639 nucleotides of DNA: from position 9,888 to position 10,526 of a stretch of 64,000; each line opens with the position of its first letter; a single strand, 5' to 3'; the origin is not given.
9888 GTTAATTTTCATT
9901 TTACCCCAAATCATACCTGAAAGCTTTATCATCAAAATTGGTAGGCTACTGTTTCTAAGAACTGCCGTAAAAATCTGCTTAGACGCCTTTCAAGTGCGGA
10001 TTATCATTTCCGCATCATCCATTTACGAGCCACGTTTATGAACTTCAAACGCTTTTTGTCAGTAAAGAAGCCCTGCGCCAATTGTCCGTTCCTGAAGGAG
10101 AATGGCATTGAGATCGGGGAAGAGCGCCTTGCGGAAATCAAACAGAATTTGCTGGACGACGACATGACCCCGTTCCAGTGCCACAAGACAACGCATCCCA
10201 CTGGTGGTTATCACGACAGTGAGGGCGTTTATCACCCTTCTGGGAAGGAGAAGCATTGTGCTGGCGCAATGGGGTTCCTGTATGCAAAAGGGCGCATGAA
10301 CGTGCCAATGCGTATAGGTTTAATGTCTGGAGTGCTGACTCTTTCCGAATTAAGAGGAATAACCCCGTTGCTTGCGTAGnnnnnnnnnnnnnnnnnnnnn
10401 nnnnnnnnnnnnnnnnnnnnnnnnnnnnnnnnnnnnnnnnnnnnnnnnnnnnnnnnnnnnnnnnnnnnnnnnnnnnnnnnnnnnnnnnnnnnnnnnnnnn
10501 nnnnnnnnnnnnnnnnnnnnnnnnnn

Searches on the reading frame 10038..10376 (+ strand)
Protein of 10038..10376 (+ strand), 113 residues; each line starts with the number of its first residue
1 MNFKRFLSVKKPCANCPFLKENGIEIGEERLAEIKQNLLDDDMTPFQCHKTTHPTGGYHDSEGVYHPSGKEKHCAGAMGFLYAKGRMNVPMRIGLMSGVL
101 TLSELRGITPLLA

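Call 47: search_protein_families(library=pfam, proteins=[window:10038-10376:+], max_evalue=0.01)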
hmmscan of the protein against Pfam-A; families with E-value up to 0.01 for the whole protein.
window:10038-10376:+ (113 aa): 1 family
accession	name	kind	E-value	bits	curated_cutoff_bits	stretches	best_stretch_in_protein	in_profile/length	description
PF19800.4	DUF6283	-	0.00057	20.5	27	0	10-53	4-48/115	Family of unknown function (DUF6283)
